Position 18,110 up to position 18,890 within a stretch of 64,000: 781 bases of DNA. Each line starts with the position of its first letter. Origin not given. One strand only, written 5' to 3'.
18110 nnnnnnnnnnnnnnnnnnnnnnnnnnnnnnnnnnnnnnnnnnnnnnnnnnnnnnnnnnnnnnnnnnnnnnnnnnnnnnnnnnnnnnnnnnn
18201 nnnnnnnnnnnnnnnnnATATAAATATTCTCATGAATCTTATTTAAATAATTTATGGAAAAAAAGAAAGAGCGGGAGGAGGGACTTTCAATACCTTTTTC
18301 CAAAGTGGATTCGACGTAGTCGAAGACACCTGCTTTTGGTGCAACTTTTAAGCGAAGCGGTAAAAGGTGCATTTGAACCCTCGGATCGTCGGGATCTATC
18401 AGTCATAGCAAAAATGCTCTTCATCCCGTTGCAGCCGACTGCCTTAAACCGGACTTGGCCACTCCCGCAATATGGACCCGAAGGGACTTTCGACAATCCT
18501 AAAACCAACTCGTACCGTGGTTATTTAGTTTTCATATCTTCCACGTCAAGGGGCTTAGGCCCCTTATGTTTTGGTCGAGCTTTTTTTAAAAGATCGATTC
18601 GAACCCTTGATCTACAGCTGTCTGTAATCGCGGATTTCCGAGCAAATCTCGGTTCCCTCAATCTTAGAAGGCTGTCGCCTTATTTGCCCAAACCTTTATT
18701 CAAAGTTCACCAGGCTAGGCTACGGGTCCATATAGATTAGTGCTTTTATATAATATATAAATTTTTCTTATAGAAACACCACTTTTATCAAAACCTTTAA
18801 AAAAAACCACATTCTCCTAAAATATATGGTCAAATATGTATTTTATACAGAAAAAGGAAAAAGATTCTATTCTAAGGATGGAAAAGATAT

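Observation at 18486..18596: Conserved structured module inside tRNA T-loop introns (possible intron-encoded small RNA)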

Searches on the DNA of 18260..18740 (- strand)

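Call 38: build_rna_model(alignment_id=A3)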
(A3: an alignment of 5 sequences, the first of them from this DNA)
Model R1 built from alignment A3 (5 sequences, 140 columns); structure: RNAalifold consensus.
model positions 90; base pairs 22; branch points 2; effective number of sequences 1.23; information 0.634 bits per position. Calibrated on 0.2 Mb of random sequence (short: E-values are rough).
structure used (alignment columns):
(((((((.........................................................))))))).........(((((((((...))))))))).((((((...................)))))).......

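Call 39: search_with_rna_model(model_id=R1, sources=[window, L003, L004, L005], filters=off, max_evalue=10, show_alignments=8)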
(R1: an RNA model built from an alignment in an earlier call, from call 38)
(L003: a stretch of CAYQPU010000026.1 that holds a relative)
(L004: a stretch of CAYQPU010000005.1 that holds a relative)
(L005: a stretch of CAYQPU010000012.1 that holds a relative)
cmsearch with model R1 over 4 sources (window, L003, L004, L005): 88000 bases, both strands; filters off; matches with E-value up to 10: 25.
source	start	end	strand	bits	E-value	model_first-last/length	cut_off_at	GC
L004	1567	1656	-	110.5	7.7e-19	1-90/90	no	0.34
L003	2191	2280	-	109.7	1.1e-18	1-90/90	no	0.43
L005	127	215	+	100.9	5e-17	1-90/90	no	0.36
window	18509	18596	-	95.2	6.1e-16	1-90/90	no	0.42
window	12760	12899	-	90.5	4.7e-15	1-90/90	no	0.37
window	4728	4810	+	21.8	0.049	1-90/90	no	0.33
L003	2149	2235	+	19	0.17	1-90/90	no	0.4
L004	1636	1699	+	17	0.4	1-90/90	no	0.31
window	58238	58318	+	15.2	0.88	1-90/90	no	0.31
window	12800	12818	+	13.5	1.8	32-50/90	no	0.47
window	42642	42726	+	13.5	1.9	1-90/90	no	0.31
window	51248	51338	+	13.1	2.2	1-90/90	no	0.31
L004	1524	1611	+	12.9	2.4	1-90/90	no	0.34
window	51593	51672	-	12.5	2.9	1-90/90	no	0.26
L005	158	176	-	12.5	2.9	32-50/90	no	0.32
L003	2260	2280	+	12.2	3.3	1-21/90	no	0.38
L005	5728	5840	-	11.6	4.3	1-90/90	no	0.31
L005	10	147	-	11.1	5.4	1-90/90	no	0.35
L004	6854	6962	-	10.7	6.4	1-90/90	no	0.31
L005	7484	7558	-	9.9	9.1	1-90/90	no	0.27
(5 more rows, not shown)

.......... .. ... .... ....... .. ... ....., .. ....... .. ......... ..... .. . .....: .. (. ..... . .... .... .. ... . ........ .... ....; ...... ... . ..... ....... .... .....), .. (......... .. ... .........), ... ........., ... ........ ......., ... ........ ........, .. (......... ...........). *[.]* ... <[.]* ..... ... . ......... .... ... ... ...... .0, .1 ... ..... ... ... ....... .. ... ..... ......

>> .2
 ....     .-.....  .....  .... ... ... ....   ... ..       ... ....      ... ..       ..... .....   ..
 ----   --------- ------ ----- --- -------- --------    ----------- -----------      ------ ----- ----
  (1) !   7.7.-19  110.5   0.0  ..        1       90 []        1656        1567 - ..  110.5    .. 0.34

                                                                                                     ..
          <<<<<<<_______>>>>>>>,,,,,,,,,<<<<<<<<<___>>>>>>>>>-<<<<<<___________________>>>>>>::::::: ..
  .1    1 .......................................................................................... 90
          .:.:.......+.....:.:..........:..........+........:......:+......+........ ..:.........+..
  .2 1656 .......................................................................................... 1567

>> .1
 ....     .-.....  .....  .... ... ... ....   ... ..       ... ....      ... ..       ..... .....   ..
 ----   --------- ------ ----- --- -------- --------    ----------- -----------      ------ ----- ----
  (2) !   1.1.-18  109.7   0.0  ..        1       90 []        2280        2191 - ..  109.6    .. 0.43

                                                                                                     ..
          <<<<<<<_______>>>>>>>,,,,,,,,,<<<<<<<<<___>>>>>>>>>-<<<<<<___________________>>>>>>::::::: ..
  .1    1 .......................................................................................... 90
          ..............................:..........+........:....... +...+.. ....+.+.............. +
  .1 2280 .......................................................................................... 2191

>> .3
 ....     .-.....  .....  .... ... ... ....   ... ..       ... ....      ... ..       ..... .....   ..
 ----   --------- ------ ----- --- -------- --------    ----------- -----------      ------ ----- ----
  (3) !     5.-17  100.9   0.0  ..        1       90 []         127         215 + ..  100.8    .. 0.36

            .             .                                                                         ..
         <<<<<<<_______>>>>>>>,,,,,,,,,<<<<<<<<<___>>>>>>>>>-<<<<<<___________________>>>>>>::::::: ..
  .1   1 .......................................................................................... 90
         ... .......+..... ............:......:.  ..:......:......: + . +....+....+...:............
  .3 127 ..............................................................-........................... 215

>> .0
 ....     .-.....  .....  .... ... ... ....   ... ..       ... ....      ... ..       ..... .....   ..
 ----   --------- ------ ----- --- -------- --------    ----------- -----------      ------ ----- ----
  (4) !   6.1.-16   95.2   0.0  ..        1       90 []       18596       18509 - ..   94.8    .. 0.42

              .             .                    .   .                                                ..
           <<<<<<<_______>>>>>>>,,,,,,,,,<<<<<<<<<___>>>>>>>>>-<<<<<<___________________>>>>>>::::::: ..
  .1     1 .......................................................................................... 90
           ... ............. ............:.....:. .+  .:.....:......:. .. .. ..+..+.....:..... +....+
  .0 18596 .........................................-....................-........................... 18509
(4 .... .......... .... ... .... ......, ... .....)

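Call 46: search_with_rna_model(model_id=R1, sources=[L040, L041, L042, L043], filters=off, max_evalue=1, show_alignments=5)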
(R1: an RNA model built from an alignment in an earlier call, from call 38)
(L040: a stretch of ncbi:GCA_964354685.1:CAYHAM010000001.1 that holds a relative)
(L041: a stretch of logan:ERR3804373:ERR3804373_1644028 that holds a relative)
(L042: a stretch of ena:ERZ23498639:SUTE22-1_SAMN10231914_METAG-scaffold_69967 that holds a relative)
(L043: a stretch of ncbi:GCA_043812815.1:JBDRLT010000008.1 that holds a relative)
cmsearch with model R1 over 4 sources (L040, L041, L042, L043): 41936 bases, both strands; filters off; matches with E-value up to 1: 6.
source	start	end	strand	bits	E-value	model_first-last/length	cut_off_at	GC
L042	505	592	-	85.9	1.7e-14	1-90/90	no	0.43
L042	293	388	-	54.4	1.6e-08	1-90/90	no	0.43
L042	572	659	+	15.6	0.35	1-90/90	no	0.33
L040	17885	17966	-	15.4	0.39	1-90/90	no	0.35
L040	4491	4571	+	14.4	0.6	1-90/90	no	0.32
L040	3141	3238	-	14.1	0.68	1-90/90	no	0.34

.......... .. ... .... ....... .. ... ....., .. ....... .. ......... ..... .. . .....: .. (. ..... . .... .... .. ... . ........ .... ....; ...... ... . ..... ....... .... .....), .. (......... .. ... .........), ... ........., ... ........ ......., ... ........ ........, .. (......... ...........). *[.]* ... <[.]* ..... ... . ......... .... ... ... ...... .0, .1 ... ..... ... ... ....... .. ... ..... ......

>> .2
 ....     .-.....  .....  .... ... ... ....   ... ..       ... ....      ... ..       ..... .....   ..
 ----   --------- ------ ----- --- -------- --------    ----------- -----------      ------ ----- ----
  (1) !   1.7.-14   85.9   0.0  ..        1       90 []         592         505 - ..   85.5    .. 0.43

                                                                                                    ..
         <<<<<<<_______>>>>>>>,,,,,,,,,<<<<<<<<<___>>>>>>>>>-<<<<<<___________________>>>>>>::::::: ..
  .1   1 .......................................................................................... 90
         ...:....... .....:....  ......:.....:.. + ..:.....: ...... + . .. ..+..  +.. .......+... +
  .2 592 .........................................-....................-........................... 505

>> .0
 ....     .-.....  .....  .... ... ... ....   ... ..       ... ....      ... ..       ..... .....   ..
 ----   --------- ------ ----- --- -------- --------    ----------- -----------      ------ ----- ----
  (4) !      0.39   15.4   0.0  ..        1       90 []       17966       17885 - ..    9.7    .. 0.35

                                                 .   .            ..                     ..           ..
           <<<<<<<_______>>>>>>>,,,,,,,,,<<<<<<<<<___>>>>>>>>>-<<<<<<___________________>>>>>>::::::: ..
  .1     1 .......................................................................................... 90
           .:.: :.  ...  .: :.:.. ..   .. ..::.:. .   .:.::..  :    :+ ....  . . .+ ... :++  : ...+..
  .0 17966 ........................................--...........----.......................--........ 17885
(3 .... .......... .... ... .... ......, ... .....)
